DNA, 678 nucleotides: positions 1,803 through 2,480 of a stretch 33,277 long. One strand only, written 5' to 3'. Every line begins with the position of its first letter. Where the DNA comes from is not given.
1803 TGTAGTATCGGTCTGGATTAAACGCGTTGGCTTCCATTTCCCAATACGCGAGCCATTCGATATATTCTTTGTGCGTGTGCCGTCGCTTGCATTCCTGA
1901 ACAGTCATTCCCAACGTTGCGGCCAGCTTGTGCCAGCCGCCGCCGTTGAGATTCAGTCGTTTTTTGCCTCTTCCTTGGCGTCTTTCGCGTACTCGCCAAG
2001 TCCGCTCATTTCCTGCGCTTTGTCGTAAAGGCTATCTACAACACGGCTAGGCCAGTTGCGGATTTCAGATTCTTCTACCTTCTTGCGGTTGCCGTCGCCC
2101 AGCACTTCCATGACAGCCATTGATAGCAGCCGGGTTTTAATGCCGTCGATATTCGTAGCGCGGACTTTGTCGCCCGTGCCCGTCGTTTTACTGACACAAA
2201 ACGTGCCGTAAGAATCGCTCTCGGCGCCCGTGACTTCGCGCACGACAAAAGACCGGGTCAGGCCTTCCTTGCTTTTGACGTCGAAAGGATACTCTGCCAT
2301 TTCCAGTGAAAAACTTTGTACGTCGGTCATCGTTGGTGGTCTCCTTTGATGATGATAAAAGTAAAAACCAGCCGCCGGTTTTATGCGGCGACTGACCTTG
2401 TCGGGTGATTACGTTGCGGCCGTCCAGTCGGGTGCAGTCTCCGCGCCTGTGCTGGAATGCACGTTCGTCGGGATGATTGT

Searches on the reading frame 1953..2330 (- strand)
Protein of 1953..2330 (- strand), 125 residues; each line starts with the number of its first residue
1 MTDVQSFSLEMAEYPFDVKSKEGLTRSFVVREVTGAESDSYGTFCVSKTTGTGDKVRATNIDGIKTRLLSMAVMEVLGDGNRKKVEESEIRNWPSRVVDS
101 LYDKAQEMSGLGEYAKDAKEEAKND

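Call 46: search_protein_families(library=pfam, alignment_id=A3, max_evalue=0.001)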
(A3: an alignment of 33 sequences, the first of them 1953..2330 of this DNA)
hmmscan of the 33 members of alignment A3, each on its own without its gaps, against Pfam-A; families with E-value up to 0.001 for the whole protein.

A. member 1, window:1953-2330:- (125 aa): 0 families

B. families by the number of members that match (of 33 scanned): 8 families
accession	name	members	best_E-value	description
PF01555.25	N6_N4_Mtase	1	1.3e-40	DNA methylase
PF10145.14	PhageMin_Tail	1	6.8e-29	Phage-related minor tail protein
PF05866.16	RusA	1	9e-26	Endodeoxyribonuclease RusA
PF01507.26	PAPS_reduct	1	1.5e-25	Phosphoadenosine phosphosulfate reductase domain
PF01695.23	IstB_IS21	1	3.1e-11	IstB-like ATP binding protein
PF12691.13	Phage_tail_terminator_6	1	9.8e-10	Bacteriophage tail terminator protein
PF01170.24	UPF0020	1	2.8e-06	RMKL-like, methyltransferase domain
PF13847.12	Methyltransf_31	1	0.00058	Methyltransferase domain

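Call 47: search_protein_families(library=phrogs, alignment_id=A3, max_evalue=0.001)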
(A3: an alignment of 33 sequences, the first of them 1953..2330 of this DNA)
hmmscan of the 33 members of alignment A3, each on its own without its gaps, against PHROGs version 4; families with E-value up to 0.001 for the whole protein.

A. member 1, window:1953-2330:- (125 aa): 0 families

B. families by the number of members that match (of 33 scanned): 65 families (the first 25 are shown)
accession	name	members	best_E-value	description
phrog_2514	-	2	5.1e-19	DnaD-like helicase loader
phrog_27581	-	2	3.8e-11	-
phrog_7498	-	2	1.9e-08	DnaD-like helicase loader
phrog_67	-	1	2.8e-74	DNA methyltransferase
phrog_991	-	1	1.9e-65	tail length tape measure protein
phrog_1533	-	1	1.1e-56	tail length tape measure protein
phrog_424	-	1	1.2e-55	phosphoadenosine phosphosulfate reductase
phrog_1272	-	1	4.1e-54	tail length tape measure protein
phrog_28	-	1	9.5e-47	tail length tape measure protein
phrog_4704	-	1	1.7e-44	tail length tape measure protein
phrog_140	-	1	3.9e-34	RusA-like Holliday junction resolvase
phrog_23013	-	1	1.7e-33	tail length tape measure protein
phrog_498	-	1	2.4e-32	DNA methyltransferase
phrog_1293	-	1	3.3e-27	tail length tape measure protein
phrog_167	-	1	6.3e-27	tail length tape measure protein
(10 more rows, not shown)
